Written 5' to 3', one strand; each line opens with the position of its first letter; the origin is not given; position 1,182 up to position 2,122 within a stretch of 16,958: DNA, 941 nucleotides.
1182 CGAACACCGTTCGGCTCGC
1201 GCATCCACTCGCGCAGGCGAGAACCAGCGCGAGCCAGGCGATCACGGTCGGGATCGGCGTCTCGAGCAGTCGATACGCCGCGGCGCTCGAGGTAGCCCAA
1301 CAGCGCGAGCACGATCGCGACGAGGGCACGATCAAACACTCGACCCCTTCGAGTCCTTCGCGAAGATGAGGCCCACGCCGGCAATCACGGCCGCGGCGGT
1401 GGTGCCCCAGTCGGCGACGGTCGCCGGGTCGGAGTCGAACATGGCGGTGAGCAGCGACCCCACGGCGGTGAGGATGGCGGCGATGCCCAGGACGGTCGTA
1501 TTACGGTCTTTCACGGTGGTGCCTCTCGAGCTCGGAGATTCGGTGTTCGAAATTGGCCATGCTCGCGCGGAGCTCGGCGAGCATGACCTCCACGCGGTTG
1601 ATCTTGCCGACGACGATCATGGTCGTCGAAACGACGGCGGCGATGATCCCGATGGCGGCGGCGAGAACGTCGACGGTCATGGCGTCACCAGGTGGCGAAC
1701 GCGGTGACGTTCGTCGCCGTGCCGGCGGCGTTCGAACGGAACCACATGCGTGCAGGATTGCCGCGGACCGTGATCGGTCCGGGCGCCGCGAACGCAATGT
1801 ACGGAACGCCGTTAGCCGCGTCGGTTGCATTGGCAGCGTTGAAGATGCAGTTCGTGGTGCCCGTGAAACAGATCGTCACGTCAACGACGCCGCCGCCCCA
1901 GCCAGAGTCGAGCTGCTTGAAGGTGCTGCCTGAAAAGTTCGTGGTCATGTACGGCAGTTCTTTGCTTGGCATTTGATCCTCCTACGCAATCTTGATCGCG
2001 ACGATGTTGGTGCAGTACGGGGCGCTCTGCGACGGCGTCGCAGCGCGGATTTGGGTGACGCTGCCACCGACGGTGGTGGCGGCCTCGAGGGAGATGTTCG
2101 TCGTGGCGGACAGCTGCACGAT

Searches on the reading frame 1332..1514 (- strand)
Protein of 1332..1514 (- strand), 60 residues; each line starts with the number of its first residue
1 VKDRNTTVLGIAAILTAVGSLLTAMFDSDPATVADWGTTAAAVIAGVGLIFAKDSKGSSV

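Call 6: search_protein_families(library=pfam, proteins=[window:1332-1514:-], max_evalue=0.1)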
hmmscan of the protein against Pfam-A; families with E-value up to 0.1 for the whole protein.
window:1332-1514:- (60 aa): 1 family
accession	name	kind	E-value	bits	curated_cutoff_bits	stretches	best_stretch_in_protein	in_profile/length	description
PF18895.5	T4SS_pilin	-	0.024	15.2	26.6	1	8-52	19-63/71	Type IV secretion system pilin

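Call 7: search_protein_families(library=phrogs, proteins=[window:1332-1514:-], max_evalue=0.1)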
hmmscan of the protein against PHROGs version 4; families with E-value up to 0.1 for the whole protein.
window:1332-1514:- (60 aa): 0 families

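Call 64: search_protein_families(library=ncbifam, proteins=[window:1332-1514:-], max_evalue=0.1)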
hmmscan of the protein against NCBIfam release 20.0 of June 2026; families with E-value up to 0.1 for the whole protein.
window:1332-1514:- (60 aa): 1 family
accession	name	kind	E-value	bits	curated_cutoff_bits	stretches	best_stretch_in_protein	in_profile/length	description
NF051484.1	AGROH133_08824_fam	exception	0.054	13.8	120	1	8-51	80-123/126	AGROH133_08824 family phage infection protein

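Call 74: search_protein_families(library=phrogs, proteins=[window:1335-1514:-], max_evalue=0.1)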
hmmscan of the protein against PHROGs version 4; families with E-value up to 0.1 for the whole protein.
seq(60 aa): 0 families

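Call 75: search_protein_families(library=pfam, proteins=[window:1335-1514:-], max_evalue=0.1)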
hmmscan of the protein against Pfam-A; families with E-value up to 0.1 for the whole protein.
seq(60 aa): 1 family
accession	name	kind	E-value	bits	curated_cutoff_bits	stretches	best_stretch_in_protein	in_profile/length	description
PF18895.5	T4SS_pilin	-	0.024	15.2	26.6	1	8-52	19-63/71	Type IV secretion system pilin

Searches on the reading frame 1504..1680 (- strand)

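Call 30: search_protein_families(library=pfam, proteins=[window:1504-1680:-], max_evalue=1)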
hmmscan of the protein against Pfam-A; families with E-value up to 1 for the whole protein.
window:1504-1680:- (59 aa): 2 families
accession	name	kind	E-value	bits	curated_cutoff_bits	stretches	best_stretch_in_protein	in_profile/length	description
PF17231.7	DUF5305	-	0.024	14.5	29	1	5-53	121-168/217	Family of unknown function (DUF5305)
PF19094.5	EMC6_arch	-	0.09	13.7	26.7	1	2-26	6-32/87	EMC6-arch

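Call 64: search_protein_families(library=ncbifam, proteins=[window:1504-1680:-], max_evalue=0.1)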
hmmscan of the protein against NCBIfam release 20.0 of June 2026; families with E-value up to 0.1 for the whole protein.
window:1504-1680:- (59 aa): 0 families

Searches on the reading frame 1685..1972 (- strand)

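Call 6: search_protein_families(library=pfam, proteins=[window:1685-1972:-], max_evalue=0.1)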
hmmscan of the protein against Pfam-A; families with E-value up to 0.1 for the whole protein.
window:1685-1972:- (95 aa): 0 families

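Call 7: search_protein_families(library=phrogs, proteins=[window:1685-1972:-], max_evalue=0.1)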
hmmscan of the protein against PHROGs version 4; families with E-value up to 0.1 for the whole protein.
window:1685-1972:- (95 aa): 0 families

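Call 64: search_protein_families(library=ncbifam, proteins=[window:1685-1972:-], max_evalue=0.1)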
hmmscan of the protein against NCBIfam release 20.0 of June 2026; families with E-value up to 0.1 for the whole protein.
window:1685-1972:- (95 aa): 1 family
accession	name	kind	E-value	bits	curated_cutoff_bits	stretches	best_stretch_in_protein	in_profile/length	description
NF033878.1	thiovarsolin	subfamily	0.063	13.5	35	1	37-73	41-76/89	thiovarsolin family RiPP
